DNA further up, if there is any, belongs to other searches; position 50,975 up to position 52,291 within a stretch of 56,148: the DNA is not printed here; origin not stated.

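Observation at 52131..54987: Prolyl-carrier-protein oxidation-like trio (adenylase + ACAD flavoprotein + carrier protein) inside a surface-glycan locus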

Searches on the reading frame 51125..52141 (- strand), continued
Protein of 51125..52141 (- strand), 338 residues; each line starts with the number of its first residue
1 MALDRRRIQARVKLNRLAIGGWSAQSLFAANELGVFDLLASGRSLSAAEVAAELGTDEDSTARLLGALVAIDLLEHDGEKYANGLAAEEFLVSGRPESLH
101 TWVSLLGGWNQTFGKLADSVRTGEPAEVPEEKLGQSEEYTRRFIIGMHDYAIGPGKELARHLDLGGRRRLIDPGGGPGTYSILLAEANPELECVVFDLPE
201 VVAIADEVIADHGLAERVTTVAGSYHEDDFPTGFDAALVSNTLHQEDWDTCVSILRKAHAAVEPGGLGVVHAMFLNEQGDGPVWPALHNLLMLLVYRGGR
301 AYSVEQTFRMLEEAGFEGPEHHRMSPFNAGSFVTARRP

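Call 41: find_homologous_proteins(query=window:51125-52141:-, max_evalue=1e-10)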
Query window:51125-52141:- (338 aa): 350 proteins with E <= 1e-10 among 8000 candidates; the best 120 are listed.
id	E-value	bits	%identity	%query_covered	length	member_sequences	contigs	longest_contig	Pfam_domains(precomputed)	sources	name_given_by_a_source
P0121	5.5e-211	718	94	100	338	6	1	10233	PF13489.13,PF13649.13,PF00891.25,PF08100.19,PF08242.19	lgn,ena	-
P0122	1.9e-200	683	89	100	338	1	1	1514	PF13847.13,PF13489.13,PF13649.13,PF00891.25,PF08100.19,PF08242.19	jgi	-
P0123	8.3e-196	668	87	100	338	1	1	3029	PF13847.13,PF13489.13,PF13649.13,PF00891.25,PF08100.19,PF08242.19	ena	-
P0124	3.2e-195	666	87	100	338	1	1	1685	PF13847.13,PF13489.13,PF13649.13,PF00891.25,PF08100.19,PF08242.19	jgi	jgi:hypothetical protein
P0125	2.2e-194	664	86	100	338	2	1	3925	PF13847.13,PF13489.13,PF13649.13,PF00891.25,PF08100.19,PF08242.19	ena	-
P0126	9.5e-191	652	85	100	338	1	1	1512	PF13847.13,PF13489.13,PF13649.13,PF00891.25,PF08100.19,PF08242.19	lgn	-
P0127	9.9e-186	635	84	99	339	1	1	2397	PF13847.13,PF13489.13,PF05175.21,PF13649.13,PF00891.25,PF08100.19,PF08241.19,PF08242.19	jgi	jgi:ubiquinone/menaquinone biosynthesis C-methylase UbiE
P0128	1.9e-183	628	82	100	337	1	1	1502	PF13847.13,PF13489.13,PF05175.21,PF13649.13,PF00891.25,PF08100.19,PF08241.19,PF08242.19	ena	-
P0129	2.8e-181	620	81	100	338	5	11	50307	PF13847.13,PF13489.13,PF05175.21,PF13649.13,PF00891.25,PF08100.19,PF08241.19,PF08242.19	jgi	-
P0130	2.7e-180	617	80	100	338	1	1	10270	PF13489.13,PF12840.14,PF05175.21,PF13649.13,PF00891.25,PF08100.19,PF08241.19,PF08242.19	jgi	jgi:ubiquinone/menaquinone biosynthesis C-methylase UbiE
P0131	2.7e-179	614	83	100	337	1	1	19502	PF13847.13,PF13489.13,PF05175.21,PF13649.13,PF00891.25,PF08100.19,PF08241.19,PF08242.19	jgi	jgi:3-hydroxy-5-methyl-1-naphthoate 3-O-methyltransferase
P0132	9.6e-178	609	79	98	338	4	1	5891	PF13847.13,PF13489.13,PF05175.21,PF13649.13,PF00891.25,PF08100.19,PF08241.19,PF08242.19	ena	-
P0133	2.2e-173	594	80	100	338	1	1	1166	PF13847.13,PF13489.13,PF05175.21,PF13649.13,PF00891.25,PF08100.19,PF08241.19,PF08242.19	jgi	jgi:ubiquinone/menaquinone biosynthesis C-methylase UbiE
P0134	3.3e-173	594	81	100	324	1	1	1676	PF13489.13,PF13649.13,PF00891.25,PF08100.19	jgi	jgi:SAM-dependent methyltransferase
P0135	5.0e-170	583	76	100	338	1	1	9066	PF13847.13,PF13489.13,PF05175.21,PF13649.13,PF00891.25,PF08100.19,PF08241.19,PF08242.19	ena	-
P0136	1.1e-169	582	78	100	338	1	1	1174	PF13489.13,PF05175.21,PF13649.13,PF00891.25,PF08100.19,PF08242.19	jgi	jgi:ubiquinone/menaquinone biosynthesis C-methylase UbiE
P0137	6.7e-168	576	78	96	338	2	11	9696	PF13847.13,PF13489.13,PF05175.21,PF13649.13,PF00891.25,PF08100.19,PF08241.19,PF08242.19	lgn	-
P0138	1.3e-167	575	76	100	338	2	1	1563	PF13847.13,PF13489.13,PF13649.13,PF00891.25,PF08100.19,PF08241.19,PF08242.19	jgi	jgi:ubiquinone/menaquinone biosynthesis C-methylase UbiE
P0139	1.9e-167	575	75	99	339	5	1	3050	PF13489.13,PF05175.21,PF13649.13,PF00891.25,PF08100.19,PF08242.19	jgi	jgi:ubiquinone/menaquinone biosynthesis C-methylase UbiE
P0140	6.7e-167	573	76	100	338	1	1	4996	PF13847.13,PF13489.13,PF05175.21,PF13649.13,PF00891.25,PF08100.19,PF08241.19,PF08242.19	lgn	-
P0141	3.1e-166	571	75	100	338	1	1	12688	PF13847.13,PF13489.13,PF05175.21,PF13649.13,PF00891.25,PF08100.19,PF08241.19,PF08242.19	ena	-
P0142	2.9e-165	568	75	100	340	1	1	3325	PF13847.13,PF13489.13,PF05175.21,PF13649.13,PF00891.25,PF08100.19,PF08241.19,PF08242.19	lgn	-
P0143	4.5e-165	567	75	96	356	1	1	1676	PF13847.13,PF13489.13,PF02353.27,PF05175.21,PF13649.13,PF00891.25,PF08100.19,PF08241.19,PF08242.19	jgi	jgi:ubiquinone/menaquinone biosynthesis C-methylase UbiE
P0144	4.7e-165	567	75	100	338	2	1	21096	PF13847.13,PF13489.13,PF05175.21,PF13649.13,PF00891.25,PF08100.19,PF08241.19,PF08242.19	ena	-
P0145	4.8e-165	567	75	100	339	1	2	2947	PF13847.13,PF13489.13,PF13649.13,PF00891.25,PF08100.19,PF08241.19,PF08242.19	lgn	-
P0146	1.4e-163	562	72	100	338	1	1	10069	PF13847.13,PF13489.13,PF02353.27,PF05175.21,PF13649.13,PF00891.25,PF08100.19,PF08241.19,PF08242.19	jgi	jgi:ubiquinone/menaquinone biosynthesis C-methylase UbiE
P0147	2.9e-163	561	74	96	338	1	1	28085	PF13489.13,PF13649.13,PF00891.25,PF08100.19,PF08242.19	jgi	jgi:3-hydroxy-5-methyl-1-naphthoate 3-O-methyltransferase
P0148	1.5e-162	559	75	99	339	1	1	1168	PF13489.13,PF13649.13,PF00891.25,PF08100.19,PF08242.19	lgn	-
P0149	1.2e-161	556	75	96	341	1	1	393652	PF13847.13,PF13489.13,PF05175.21,PF13649.13,PF00891.25,PF08100.19,PF08241.19,PF08242.19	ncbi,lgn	ncbi:MAG: methyltransferase [Actinomycetota bacterium]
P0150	1.5e-161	556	75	100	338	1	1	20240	PF13847.13,PF13489.13,PF05175.21,PF13649.13,PF00891.25,PF08100.19,PF08241.19,PF08242.19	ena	-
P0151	4.6e-161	554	72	100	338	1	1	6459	PF13489.13,PF13649.13,PF00891.25,PF08100.19,PF08241.19,PF08242.19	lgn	-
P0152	4.3e-160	551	73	96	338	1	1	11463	PF13847.13,PF13489.13,PF05175.21,PF13649.13,PF00891.25,PF08100.19,PF08241.19,PF08242.19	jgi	jgi:2-polyprenyl-3-methyl-5-hydroxy-6-metoxy-1,4-benzoquinol methylase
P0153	4.9e-160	551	75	96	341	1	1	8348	PF13847.13,PF13489.13,PF05175.21,PF13649.13,PF00891.25,PF08100.19,PF08241.19,PF08242.19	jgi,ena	-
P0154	8.4e-160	550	73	98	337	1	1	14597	PF13489.13,PF13649.13,PF00891.25,PF08100.19,PF08242.19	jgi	jgi:SAM-dependent methyltransferase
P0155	1.9e-159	549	74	100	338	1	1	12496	PF13847.13,PF13489.13,PF05175.21,PF13649.13,PF00891.25,PF08100.19,PF08241.19,PF08242.19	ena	-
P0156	5.6e-159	547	71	99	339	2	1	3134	PF13489.13,PF13649.13,PF00891.25,PF08100.19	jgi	jgi:hypothetical protein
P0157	6.5e-159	547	72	100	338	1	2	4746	PF13847.13,PF13489.13,PF05175.21,PF13649.13,PF00891.25,PF08100.19,PF08241.19,PF08242.19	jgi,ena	jgi:2-polyprenyl-3-methyl-5-hydroxy-6-metoxy-1,4-benzoquinol methylase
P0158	1.2e-158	546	73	96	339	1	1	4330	PF13489.13,PF13649.13,PF00891.25,PF08100.19,PF08242.19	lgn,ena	-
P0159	1.3e-158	546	74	96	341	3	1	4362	PF13847.13,PF13489.13,PF05175.21,PF13649.13,PF00891.25,PF08100.19,PF08241.19,PF08242.19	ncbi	ncbi:MAG: methyltransferase [Microthrixaceae bacterium]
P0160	3.3e-158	545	74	96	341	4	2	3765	PF13847.13,PF13489.13,PF05175.21,PF13649.13,PF00891.25,PF08100.19,PF08241.19,PF08242.19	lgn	-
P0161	1.2e-157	543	72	100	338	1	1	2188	PF13847.13,PF13489.13,PF05175.21,PF13649.13,PF00891.25,PF08100.19,PF08241.19,PF08242.19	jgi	jgi:SAM-dependent methyltransferase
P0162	2.1e-157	542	71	100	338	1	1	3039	PF13847.13,PF13489.13,PF02353.27,PF05175.21,PF13649.13,PF00891.25,PF08100.19,PF08241.19,PF08242.19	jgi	jgi:hypothetical protein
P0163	3.0e-157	541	71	99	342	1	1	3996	PF13847.13,PF13489.13,PF05175.21,PF13649.13,PF00891.25,PF08100.19,PF08241.19,PF08242.19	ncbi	-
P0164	8.1e-157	540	72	100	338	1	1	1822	PF13649.13,PF00891.25,PF08100.19,PF08242.19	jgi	-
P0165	1.1e-156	540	71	100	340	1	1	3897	PF13847.13,PF13489.13,PF05175.21,PF13649.13,PF00891.25,PF08100.19,PF08241.19,PF08242.19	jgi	jgi:ubiquinone/menaquinone biosynthesis C-methylase UbiE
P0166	5.8e-155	534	71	100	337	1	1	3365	PF13847.13,PF13489.13,PF05175.21,PF13649.13,PF00891.25,PF08100.19,PF08241.19,PF08242.19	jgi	jgi:SAM-dependent methyltransferase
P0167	7.5e-155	534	83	86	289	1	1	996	PF13847.13,PF13649.13,PF00891.25,PF08241.19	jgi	jgi:hypothetical protein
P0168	2.7e-154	532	74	96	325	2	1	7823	PF13489.13,PF05175.21,PF13649.13,PF00891.25,PF08100.19,PF08242.19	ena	-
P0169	3.4e-153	528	72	96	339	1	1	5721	PF13847.13,PF13489.13,PF05175.21,PF13649.13,PF00891.25,PF08100.19,PF08242.19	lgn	-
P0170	7.5e-153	527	70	99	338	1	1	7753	PF13847.13,PF13489.13,PF05175.21,PF13649.13,PF00891.25,PF08100.19,PF08241.19,PF08242.19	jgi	jgi:ubiquinone/menaquinone biosynthesis C-methylase UbiE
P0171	6.6e-151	521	70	97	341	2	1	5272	PF13847.13,PF13489.13,PF05175.21,PF13649.13,PF00891.25,PF08100.19,PF08242.19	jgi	jgi:ubiquinone/menaquinone biosynthesis C-methylase UbiE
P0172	4.2e-150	518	71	96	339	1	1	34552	PF05175.21,PF13649.13,PF00891.25,PF08100.19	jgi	jgi:hypothetical protein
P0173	4.8e-149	514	70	99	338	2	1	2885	PF13847.13,PF13489.13,PF05175.21,PF13649.13,PF00891.25,PF08100.19,PF08241.19,PF08242.19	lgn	-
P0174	4.9e-147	508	67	99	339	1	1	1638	PF13489.13,PF13649.13,PF00891.25,PF08100.19,PF08242.19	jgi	jgi:3-hydroxy-5-methyl-1-naphthoate 3-O-methyltransferase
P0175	4.7e-146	505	67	100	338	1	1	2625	PF13847.13,PF13489.13,PF05175.21,PF13649.13,PF00891.25,PF08100.19,PF08241.19,PF08242.19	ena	-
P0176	8.3e-146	504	66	100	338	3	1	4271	PF13847.13,PF13489.13,PF05175.21,PF13649.13,PF00891.25,PF21320.4,PF08100.19,PF08241.19,PF08242.19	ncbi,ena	-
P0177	2.0e-145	503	66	99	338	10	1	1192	PF13847.13,PF13489.13,PF05175.21,PF13649.13,PF00891.25,PF08100.19,PF08241.19,PF08242.19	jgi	-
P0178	7.1e-145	501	66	100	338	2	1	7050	PF13847.13,PF13489.13,PF05175.21,PF13649.13,PF00891.25,PF08100.19,PF08241.19,PF08242.19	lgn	-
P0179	5.7e-143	494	66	98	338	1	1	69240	PF13847.13,PF13489.13,PF05175.21,PF13649.13,PF00891.25,PF08100.19,PF08241.19,PF08242.19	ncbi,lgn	-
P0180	1.6e-142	493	66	100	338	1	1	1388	PF13847.13,PF13489.13,PF05175.21,PF13649.13,PF00891.25,PF08100.19,PF08241.19,PF08242.19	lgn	-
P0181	4.5e-142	492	65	100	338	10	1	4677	PF13847.13,PF13489.13,PF05175.21,PF13649.13,PF00891.25,PF08100.19,PF08242.19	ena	-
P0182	1.1e-141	490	66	96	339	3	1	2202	PF13847.13,PF13489.13,PF05175.21,PF13649.13,PF00891.25,PF08100.19,PF08241.19,PF08242.19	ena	-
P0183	1.3e-141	490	68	100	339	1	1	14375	PF05175.21,PF13649.13,PF00891.25,PF08100.19,PF08242.19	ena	-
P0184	4.0e-141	488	66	100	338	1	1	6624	PF13847.13,PF13489.13,PF05175.21,PF13649.13,PF00891.25,PF08100.19,PF08242.19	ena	-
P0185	7.4e-141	488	72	87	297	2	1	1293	PF13489.13,PF05175.21,PF13649.13,PF00891.25,PF08242.19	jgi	-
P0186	4.3e-137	475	73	84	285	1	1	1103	PF13847.13,PF13489.13,PF05175.21,PF13649.13,PF00891.25,PF08241.19,PF08242.19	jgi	jgi:SAM-dependent methyltransferase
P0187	7.7e-132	458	61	96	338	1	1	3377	PF13847.13,PF13489.13,PF05175.21,PF13649.13,PF00891.25,PF08100.19,PF08242.19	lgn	-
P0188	8.0e-127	441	60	96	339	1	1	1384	PF13847.13,PF13489.13,PF05175.21,PF13649.13,PF00891.25,PF08100.19,PF08242.19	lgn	-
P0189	1.1e-121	425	59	96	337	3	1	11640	PF13847.13,PF13489.13,PF05175.21,PF13649.13,PF00891.25,PF08100.19,PF08241.19,PF08242.19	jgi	jgi:SAM-dependent methyltransferase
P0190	2.1e-121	424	60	95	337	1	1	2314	PF13847.13,PF13489.13,PF05175.21,PF13649.13,PF00891.25,PF08100.19,PF08241.19,PF08242.19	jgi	jgi:3-hydroxy-5-methyl-1-naphthoate 3-O-methyltransferase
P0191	9.1e-120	418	60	96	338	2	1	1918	PF13847.13,PF13489.13,PF05175.21,PF13649.13,PF00891.25,PF08100.19,PF08242.19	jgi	jgi:hypothetical protein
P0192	7.5e-119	415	57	96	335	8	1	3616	PF13847.13,PF13489.13,PF13649.13,PF12802.14,PF00891.25,PF08100.19,PF08242.19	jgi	jgi:SAM-dependent methyltransferase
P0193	3.9e-116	406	59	93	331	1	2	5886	PF05175.21,PF13649.13,PF00891.25,PF08100.19,PF08242.19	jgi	jgi:SAM-dependent methyltransferase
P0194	7.2e-112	392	56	100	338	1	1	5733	PF13847.13,PF13489.13,PF13649.13,PF00891.25,PF08100.19,PF08241.19,PF08242.19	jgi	jgi:3-hydroxy-5-methyl-1-naphthoate 3-O-methyltransferase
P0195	1.9e-103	365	55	98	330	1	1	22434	PF13847.13,PF13489.13,PF13649.13,PF00891.25,PF08100.19,PF08241.19,PF08242.19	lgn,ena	-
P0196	1.4e-100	355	56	87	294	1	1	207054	PF13847.13,PF13489.13,PF05175.21,PF13649.13,PF00891.25,PF08100.19,PF08241.19,PF08242.19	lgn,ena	-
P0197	3.5e-100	354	51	99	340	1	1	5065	PF02353.27,PF05175.21,PF13649.13,PF00891.25,PF08100.19,PF08242.19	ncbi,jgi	jgi:hypothetical protein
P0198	3.9e-100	354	51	96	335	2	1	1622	PF13649.13,PF00891.25,PF08100.19,PF08242.19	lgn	-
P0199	1.9e-98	348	51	96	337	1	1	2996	PF13847.13,PF13489.13,PF05175.21,PF13649.13,PF00891.25,PF08100.19,PF08242.19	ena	-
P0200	9.6e-96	339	49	98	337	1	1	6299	PF13489.13,PF05175.21,PF13649.13,PF00891.25,PF08100.19,PF08242.19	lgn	-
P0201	3.0e-94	334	49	98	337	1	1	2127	PF13489.13,PF05175.21,PF13649.13,PF00891.25,PF08100.19,PF08242.19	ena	-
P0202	3.7e-90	321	77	55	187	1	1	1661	PF13489.13,PF13649.13,PF00891.25,PF08242.19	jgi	jgi:cyclopropane fatty-acyl-phospholipid synthase-like methyltransferase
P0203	5.3e-90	320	50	97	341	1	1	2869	PF13847.13,PF13489.13,PF05175.21,PF13649.13,PF00891.25,PF08100.19,PF08242.19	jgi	jgi:2-polyprenyl-3-methyl-5-hydroxy-6-metoxy-1,4-benzoquinol methylase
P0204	6.3e-90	320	73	61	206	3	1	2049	PF00891.25,PF08100.19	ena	-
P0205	4.8e-89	317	44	99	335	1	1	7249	PF13489.13,PF13649.13,PF00891.25,PF08100.19,PF08242.19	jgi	-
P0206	2.6e-88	315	47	99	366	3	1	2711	PF13847.13,PF13489.13,PF05175.21,PF13649.13,PF00891.25,PF08100.19,PF08241.19,PF08242.19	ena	-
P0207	1.6e-87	312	46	99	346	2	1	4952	PF13847.13,PF13489.13,PF13649.13,PF00891.25,PF08100.19,PF08241.19,PF08242.19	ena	-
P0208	5.1e-87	311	49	100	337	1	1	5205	PF13847.13,PF13489.13,PF05175.21,PF13649.13,PF00891.25,PF08100.19,PF08241.19,PF08242.19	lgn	-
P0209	6.2e-87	310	46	100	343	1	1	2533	PF13489.13,PF13649.13,PF00891.25,PF08100.19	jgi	jgi:hypothetical protein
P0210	1.4e-86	309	48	98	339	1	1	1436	PF13847.13,PF13489.13,PF05175.21,PF13649.13,PF00891.25,PF08100.19,PF08241.19,PF08242.19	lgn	-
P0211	1.9e-86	309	49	95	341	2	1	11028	PF13847.13,PF13489.13,PF02353.27,PF05175.21,PF13649.13,PF06080.19,PF00891.25,PF08100.19,PF08241.19,PF08242.19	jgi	jgi:2-polyprenyl-3-methyl-5-hydroxy-6-metoxy-1,4-benzoquinol methylase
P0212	2.7e-86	308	49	94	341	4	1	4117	PF13847.13,PF13489.13,PF05175.21,PF13649.13,PF06080.19,PF00891.25,PF08100.19,PF08241.19,PF08242.19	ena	-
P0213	4.6e-86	307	48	99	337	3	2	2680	PF13847.13,PF13489.13,PF13649.13,PF00891.25,PF08100.19,PF08241.19,PF08242.19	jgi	jgi:SAM-dependent methyltransferase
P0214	2.8e-85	305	49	100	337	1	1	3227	PF13489.13,PF13649.13,PF00891.25,PF08100.19,PF08241.19,PF08242.19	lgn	-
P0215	3.4e-85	305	46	96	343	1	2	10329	PF13489.13,PF05175.21,PF13649.13,PF00891.25,PF08100.19,PF08242.19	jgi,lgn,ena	-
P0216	3.4e-85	305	51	97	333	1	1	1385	PF13489.13,PF13649.13,PF00891.25,PF08100.19,PF08242.19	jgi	jgi:predicted O-methyltransferase YrrM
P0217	4.5e-85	304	46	99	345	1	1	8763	PF13847.13,PF13489.13,PF05175.21,PF13649.13,PF00891.25,PF08100.19,PF08241.19,PF08242.19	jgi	jgi:predicted O-methyltransferase YrrM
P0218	1.0e-84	303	48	97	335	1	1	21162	PF13489.13,PF13649.13,PF00891.25,PF08100.19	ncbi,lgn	-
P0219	3.0e-84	301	48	95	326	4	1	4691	PF13489.13,PF05175.21,PF13649.13,PF00891.25,PF08100.19,PF08242.19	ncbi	-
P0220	3.1e-84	301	48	95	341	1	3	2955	PF13847.13,PF13489.13,PF05175.21,PF13649.13,PF00891.25,PF08100.19,PF08241.19,PF08242.19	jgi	jgi:2-polyprenyl-3-methyl-5-hydroxy-6-metoxy-1,4-benzoquinol methylase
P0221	4.5e-84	301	47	98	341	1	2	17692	PF13847.13,PF13489.13,PF05175.21,PF13649.13,PF06080.19,PF00891.25,PF08100.19,PF08241.19,PF08242.19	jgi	jgi:2-polyprenyl-3-methyl-5-hydroxy-6-metoxy-1,4-benzoquinol methylase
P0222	4.7e-84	301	46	98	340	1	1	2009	PF13847.13,PF13489.13,PF05175.21,PF13649.13,PF00891.25,PF08100.19,PF08241.19,PF08242.19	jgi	jgi:SAM-dependent methyltransferase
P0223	9.0e-84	300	46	97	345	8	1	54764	PF13489.13,PF05175.21,PF13649.13,PF00891.25,PF08100.19,PF08242.19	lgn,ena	-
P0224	1.4e-83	299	50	100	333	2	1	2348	PF13847.13,PF13489.13,PF13649.13,PF00891.25,PF08100.19,PF08241.19,PF08242.19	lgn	-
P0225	1.5e-83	299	45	97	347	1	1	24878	PF13489.13,PF02353.27,PF05175.21,PF13649.13,PF00891.25,PF08100.19,PF08242.19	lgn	-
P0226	3.6e-83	298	45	100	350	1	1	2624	PF13649.13,PF00891.25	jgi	jgi:3-hydroxy-5-methyl-1-naphthoate 3-O-methyltransferase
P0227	6.8e-83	297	46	97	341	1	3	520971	PF13847.13,PF13489.13,PF05175.21,PF13649.13,PF00891.25,PF08100.19,PF08241.19,PF08242.19,PF10294.16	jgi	jgi:2-polyprenyl-3-methyl-5-hydroxy-6-metoxy-1,4-benzoquinol methylase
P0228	9.8e-83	296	48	98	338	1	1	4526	PF13847.13,PF13489.13,PF05175.21,PF13649.13,PF00891.25,PF08100.19,PF08241.19,PF08242.19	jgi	jgi:precorrin-6B methylase 2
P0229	1.9e-82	296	45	99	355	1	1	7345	PF13489.13,PF13649.13,PF00891.25,PF08100.19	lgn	-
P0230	3.0e-82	295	46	99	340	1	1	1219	PF13847.13,PF13489.13,PF05175.21,PF13649.13,PF00891.25,PF08100.19,PF08241.19,PF08242.19,PF10294.16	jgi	-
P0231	3.1e-82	295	71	57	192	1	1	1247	PF13489.13,PF05175.21,PF13649.13,PF00891.25,PF08242.19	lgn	-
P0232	3.2e-82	295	46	99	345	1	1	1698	PF13847.13,PF13489.13,PF02353.27,PF05175.21,PF13649.13,PF00891.25,PF08100.19,PF08241.19,PF08242.19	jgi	jgi:SAM-dependent methyltransferase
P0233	5.6e-82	294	46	96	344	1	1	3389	PF13489.13,PF05175.21,PF13649.13,PF06080.19,PF00891.25,PF08100.19,PF08242.19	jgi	jgi:hypothetical protein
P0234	1.8e-81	292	47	98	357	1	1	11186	PF13489.13,PF05175.21,PF13649.13,PF00891.25,PF08100.19,PF08241.19,PF08242.19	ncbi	-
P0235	2.0e-81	292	44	100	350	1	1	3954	PF13847.13,PF13489.13,PF05175.21,PF13649.13,PF00891.25,PF08100.19,PF08241.19,PF08242.19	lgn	-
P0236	8.7e-81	290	46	100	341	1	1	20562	PF13847.13,PF13489.13,PF05175.21,PF13649.13,PF00891.25,PF08100.19,PF08241.19,PF08242.19,PF10294.16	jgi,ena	jgi:2-polyprenyl-3-methyl-5-hydroxy-6-metoxy-1,4-benzoquinol methylase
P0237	1.6e-80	289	44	98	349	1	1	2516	PF13847.13,PF13489.13,PF13649.13,PF00891.25,PF08100.19,PF08242.19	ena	-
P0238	1.5e-78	283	47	97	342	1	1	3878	PF13847.13,PF13489.13,PF05175.21,PF13649.13,PF00891.25,PF08100.19,PF08241.19,PF08242.19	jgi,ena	-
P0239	4.3e-78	281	44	100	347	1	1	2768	PF05175.21,PF13649.13,PF00891.25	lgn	-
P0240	1.2e-77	280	43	98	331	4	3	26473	PF13847.13,PF13489.13,PF05175.21,PF13649.13,PF00891.25,PF08100.19,PF08241.19,PF08242.19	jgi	jgi:SAM-dependent methyltransferase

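Call 42: find_encoding_contigs(protein=P0227, flank=8000, max_places=1)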
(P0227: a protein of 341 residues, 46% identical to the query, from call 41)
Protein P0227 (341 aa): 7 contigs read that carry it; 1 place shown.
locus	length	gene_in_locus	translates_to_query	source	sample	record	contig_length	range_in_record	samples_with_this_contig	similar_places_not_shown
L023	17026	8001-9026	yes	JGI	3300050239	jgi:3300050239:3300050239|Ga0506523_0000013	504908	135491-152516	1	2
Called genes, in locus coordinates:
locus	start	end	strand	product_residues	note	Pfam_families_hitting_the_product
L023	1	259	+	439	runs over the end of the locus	PF01494:FAD_binding_3, PF12831:FAD_oxidored (faint), PF04820:Trp_halogenase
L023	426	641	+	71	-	-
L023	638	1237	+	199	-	PF00027:cNMP_binding, PF13545:HTH_Crp_2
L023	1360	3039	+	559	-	PF07690:MFS_1, PF00083:Sugar_tr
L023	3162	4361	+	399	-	PF13477:Glyco_trans_4_2, PF13439:Glyco_transf_4, PF13579:Glyco_trans_4_4, PF00534:Glycos_transf_1, PF13692:Glyco_trans_1_4, PF13524:Glyco_trans_1_2 (faint)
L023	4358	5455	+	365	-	PF13579:Glyco_trans_4_4, PF13439:Glyco_transf_4, PF20706:GT4-conflict (weak), PF00534:Glycos_transf_1, PF13692:Glyco_trans_1_4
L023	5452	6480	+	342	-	PF13527:Acetyltransf_9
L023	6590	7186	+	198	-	PF02397:Bac_transf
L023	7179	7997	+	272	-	PF03141:Methyltransf_29, PF05401:NodS (weak), PF13489:Methyltransf_23, PF01209:Ubie_methyltran, PF13847:Methyltransf_31, PF08241:Methyltransf_11, PF08242:Methyltransf_12, PF13649:Methyltransf_25, +3 more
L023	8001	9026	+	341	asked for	PF08100:Dimerisation, PF00891:Methyltransf_2, PF13489:Methyltransf_23, PF05175:MTS, PF13847:Methyltransf_31, PF08241:Methyltransf_11, PF08242:Methyltransf_12, PF13649:Methyltransf_25, +1 more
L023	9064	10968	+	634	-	PF13522:GATase_6, PF13537:GATase_7, PF00733:Asn_synthase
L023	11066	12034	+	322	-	PF01073:3Beta_HSD, PF01370:Epimerase, PF02719:Polysacc_synt_2, PF04321:RmlD_sub_bind, PF05368:NmrA (weak), PF07993:NAD_binding_4 (weak), PF13460:NAD_binding_10, PF16363:GDP_Man_Dehyd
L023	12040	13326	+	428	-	PF01041:DegT_DnrJ_EryC1, PF01212:Beta_elim_lyase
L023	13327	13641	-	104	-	-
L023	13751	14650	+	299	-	-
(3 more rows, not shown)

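Call 43: find_encoding_contigs(protein=P0223, flank=8000, max_places=1)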
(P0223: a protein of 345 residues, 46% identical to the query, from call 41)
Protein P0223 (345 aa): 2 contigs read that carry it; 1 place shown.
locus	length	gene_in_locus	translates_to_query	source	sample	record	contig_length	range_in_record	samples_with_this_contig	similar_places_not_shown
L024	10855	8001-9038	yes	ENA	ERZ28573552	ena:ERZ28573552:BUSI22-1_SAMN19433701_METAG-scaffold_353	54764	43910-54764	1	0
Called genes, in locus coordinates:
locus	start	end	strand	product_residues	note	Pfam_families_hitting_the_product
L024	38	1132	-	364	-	PF01408:GFO_IDH_MocA, PF22725:GFO_IDH_MocA_C3, PF02894:GFO_IDH_MocA_C (weak)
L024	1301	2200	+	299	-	-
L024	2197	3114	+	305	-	PF00535:Glycos_transf_2 (weak)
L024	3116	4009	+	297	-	PF00535:Glycos_transf_2, PF13641:Glyco_tranf_2_3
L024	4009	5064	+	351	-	PF13489:Methyltransf_23, PF01209:Ubie_methyltran, PF08241:Methyltransf_11, PF08242:Methyltransf_12 (weak), PF13649:Methyltransf_25, PF13847:Methyltransf_31 (weak)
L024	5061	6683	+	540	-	PF00501:AMP-binding, PF13193:AMP-binding_C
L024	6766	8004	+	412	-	PF00890:FAD_binding_2 (weak), PF01266:DAO (weak), PF01494:FAD_binding_3, PF01946:Thi4 (faint), PF04820:Trp_halogenase, PF12831:FAD_oxidored, PF13450:NAD_binding_8 (weak), PF04820:Trp_halogenase, +1 more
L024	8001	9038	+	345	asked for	PF08100:Dimerisation, PF00891:Methyltransf_2, PF05175:MTS (faint), PF13489:Methyltransf_23, PF08242:Methyltransf_12 (weak), PF13649:Methyltransf_25 (weak)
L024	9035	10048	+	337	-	PF03279:Lip_A_acyltrans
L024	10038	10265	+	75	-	-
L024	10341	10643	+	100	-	-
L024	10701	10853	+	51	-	?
